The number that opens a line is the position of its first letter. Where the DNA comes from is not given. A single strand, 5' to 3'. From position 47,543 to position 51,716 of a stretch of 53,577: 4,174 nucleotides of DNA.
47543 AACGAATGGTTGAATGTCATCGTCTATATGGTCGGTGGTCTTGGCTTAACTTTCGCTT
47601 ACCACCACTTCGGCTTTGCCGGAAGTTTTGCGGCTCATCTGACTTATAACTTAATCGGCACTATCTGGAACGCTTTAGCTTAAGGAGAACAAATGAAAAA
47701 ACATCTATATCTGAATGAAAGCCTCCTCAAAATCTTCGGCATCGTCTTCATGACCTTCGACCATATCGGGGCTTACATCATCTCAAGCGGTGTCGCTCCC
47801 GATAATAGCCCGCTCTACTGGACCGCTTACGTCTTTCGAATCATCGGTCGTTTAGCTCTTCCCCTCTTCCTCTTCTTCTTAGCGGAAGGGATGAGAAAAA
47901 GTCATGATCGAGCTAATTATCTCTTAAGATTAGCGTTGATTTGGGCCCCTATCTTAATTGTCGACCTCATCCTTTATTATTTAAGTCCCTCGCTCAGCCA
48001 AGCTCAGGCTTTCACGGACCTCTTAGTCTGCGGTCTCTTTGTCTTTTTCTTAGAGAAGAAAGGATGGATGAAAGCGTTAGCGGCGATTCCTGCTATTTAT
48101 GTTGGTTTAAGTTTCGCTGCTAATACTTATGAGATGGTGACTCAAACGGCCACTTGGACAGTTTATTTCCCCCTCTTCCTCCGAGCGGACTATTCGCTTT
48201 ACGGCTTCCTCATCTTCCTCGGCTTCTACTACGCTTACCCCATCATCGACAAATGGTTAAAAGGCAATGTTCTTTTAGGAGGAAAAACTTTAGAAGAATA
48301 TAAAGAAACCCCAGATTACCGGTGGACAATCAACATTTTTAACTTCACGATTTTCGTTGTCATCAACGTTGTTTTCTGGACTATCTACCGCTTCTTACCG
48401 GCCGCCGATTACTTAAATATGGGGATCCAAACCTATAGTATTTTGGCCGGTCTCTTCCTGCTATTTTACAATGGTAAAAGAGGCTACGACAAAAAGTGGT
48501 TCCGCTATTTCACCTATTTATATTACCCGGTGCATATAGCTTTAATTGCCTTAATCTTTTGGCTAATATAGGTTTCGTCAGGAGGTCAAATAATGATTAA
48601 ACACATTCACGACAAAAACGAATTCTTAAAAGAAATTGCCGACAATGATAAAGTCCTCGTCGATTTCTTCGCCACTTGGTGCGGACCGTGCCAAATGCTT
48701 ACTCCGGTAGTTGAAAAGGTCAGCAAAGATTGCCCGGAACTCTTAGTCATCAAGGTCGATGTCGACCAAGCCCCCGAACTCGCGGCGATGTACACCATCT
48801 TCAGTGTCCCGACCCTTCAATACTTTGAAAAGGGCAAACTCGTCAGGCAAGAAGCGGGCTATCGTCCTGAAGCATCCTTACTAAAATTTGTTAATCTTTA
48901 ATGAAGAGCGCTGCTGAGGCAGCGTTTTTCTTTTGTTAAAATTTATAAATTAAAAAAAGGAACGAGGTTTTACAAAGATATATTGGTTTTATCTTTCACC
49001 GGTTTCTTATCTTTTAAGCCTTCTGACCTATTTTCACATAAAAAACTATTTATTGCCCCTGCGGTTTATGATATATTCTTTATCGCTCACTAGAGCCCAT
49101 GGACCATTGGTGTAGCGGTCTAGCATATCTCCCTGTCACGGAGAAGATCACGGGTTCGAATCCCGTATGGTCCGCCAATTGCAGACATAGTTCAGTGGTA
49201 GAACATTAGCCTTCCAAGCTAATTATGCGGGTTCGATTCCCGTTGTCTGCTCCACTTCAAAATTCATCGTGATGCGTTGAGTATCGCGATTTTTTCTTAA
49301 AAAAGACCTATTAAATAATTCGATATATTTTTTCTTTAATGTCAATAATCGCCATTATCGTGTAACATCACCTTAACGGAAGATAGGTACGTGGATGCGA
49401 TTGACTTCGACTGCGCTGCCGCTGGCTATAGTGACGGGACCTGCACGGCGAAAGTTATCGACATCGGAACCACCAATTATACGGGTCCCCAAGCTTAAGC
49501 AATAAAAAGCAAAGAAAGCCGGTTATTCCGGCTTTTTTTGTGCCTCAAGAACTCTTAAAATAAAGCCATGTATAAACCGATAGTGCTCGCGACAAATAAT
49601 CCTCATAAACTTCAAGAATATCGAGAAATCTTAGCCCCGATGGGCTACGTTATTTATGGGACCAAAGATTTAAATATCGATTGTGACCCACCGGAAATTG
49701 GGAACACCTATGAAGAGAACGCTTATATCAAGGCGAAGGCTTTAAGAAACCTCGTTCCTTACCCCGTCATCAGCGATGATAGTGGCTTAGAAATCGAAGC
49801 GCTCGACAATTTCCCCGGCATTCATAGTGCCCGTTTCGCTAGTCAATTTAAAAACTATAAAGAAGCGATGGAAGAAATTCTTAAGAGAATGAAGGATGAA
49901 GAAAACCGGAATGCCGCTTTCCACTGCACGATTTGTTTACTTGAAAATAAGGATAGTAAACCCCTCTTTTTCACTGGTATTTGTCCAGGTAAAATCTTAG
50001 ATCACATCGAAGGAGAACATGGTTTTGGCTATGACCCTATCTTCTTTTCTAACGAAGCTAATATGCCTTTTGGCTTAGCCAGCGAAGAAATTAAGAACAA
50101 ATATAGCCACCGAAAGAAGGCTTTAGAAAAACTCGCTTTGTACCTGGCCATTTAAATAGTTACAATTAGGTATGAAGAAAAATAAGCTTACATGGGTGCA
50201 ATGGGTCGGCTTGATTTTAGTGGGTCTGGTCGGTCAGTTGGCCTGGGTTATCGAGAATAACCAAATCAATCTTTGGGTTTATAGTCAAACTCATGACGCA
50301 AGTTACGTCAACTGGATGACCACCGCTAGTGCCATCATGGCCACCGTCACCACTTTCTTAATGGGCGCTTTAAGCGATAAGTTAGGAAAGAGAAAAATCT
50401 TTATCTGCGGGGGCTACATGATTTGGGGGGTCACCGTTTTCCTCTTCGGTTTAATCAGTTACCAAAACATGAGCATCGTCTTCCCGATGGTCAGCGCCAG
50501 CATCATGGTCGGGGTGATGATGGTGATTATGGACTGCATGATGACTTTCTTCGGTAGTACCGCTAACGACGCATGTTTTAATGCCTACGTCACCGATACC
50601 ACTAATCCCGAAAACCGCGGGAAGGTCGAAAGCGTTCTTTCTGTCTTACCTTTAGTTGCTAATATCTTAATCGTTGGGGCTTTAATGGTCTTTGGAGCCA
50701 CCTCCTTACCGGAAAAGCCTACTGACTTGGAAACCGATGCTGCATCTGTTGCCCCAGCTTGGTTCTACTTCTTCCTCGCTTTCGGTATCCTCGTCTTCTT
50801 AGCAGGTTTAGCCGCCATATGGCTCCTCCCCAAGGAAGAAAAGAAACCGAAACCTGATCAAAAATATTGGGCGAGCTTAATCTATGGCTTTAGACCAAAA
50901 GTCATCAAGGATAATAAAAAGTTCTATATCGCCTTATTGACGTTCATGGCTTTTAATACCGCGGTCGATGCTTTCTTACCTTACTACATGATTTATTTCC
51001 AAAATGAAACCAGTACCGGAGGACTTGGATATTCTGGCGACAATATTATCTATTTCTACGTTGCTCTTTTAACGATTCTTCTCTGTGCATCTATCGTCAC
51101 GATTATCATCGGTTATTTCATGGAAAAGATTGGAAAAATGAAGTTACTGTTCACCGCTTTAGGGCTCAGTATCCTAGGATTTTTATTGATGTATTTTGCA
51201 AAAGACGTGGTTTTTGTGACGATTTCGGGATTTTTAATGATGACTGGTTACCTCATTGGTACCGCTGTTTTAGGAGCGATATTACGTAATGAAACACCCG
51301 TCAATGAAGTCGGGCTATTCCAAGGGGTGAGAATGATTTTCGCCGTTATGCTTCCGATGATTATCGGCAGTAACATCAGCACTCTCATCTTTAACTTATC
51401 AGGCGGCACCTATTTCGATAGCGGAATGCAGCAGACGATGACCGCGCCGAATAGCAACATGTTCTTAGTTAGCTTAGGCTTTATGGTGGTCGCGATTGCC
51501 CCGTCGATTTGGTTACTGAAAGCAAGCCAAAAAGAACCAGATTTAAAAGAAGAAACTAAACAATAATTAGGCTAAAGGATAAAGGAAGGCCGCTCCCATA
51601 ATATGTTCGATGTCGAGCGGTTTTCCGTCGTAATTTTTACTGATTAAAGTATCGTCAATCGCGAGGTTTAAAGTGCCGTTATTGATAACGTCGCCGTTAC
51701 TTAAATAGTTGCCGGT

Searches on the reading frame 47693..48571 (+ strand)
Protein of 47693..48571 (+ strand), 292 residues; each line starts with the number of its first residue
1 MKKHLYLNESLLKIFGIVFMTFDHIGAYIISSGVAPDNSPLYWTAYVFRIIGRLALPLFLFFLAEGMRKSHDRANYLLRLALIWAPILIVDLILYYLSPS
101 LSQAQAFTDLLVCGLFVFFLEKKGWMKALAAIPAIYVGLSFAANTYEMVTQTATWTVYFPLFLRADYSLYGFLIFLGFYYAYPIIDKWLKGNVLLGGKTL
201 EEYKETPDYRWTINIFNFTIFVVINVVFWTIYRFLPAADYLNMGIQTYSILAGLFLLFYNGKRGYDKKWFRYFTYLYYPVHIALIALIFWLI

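Call 6: search_protein_families(library=pfam, proteins=[window:47693-48571:+])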
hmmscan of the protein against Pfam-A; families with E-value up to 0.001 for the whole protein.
window:47693-48571:+ (292 aa): 1 family
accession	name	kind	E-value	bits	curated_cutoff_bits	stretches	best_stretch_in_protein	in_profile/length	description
PF05857.17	TraX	-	9e-19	68.7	25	1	10-288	3-216/217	TraX protein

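Call 82: search_protein_families(library=padloc, proteins=[window:47693-48571:+], max_evalue=0.01)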
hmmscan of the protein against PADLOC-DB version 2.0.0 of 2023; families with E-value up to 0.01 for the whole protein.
window:47693-48571:+ (292 aa): 0 families

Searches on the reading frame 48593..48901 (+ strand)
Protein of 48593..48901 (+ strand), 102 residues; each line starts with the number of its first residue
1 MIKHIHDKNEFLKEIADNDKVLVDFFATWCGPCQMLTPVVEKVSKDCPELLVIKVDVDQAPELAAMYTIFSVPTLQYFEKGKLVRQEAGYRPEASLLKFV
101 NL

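Call 6: search_protein_families(library=pfam, proteins=[window:48593-48901:+])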
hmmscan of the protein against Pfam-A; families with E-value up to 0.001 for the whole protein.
window:48593-48901:+ (102 aa): 4 families
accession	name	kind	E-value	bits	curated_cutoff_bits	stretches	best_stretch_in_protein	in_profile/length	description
PF00085.26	Thioredoxin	-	1.8e-26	92.6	23.5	1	6-101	5-102/103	Thioredoxin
PF13098.12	Thioredoxin_2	-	4.3e-07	30.7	27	1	17-98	4-102/104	Thioredoxin-like domain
PF14595.12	Thioredoxin_9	-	0.00019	21.8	25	1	9-78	33-104/129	Thioredoxin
PF13905.12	Thioredoxin_8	-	0.00061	20.5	27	0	19-60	2-46/94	Thioredoxin-like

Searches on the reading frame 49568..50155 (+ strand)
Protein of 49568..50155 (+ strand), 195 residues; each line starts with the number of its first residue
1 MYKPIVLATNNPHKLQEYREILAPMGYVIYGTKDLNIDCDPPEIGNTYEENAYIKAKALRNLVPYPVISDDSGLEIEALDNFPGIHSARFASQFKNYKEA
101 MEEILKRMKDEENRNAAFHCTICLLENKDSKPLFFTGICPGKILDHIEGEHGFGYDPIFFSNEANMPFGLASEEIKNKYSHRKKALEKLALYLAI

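Call 6: search_protein_families(library=pfam, proteins=[window:49568-50155:+])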
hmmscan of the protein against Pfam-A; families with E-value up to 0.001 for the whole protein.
window:49568-50155:+ (195 aa): 1 family
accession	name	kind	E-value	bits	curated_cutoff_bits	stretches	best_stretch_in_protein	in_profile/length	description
PF01725.21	Ham1p_like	-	3.3e-59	200.4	22.5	1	5-190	1-184/186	Ham1 family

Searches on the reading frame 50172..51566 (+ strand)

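Call 44: search_protein_families(library=pfam, proteins=[window:50172-51566:+])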
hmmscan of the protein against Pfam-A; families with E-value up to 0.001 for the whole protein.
window:50172-51566:+ (464 aa): 2 families
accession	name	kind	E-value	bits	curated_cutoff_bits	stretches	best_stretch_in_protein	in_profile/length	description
PF07690.21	MFS_1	-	5.7e-32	111.4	33.4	2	34-399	21-346/347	Major Facilitator Superfamily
PF13347.12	MFS_2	-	3.1e-09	36.3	27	1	111-437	98-403/427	MFS/sugar transport protein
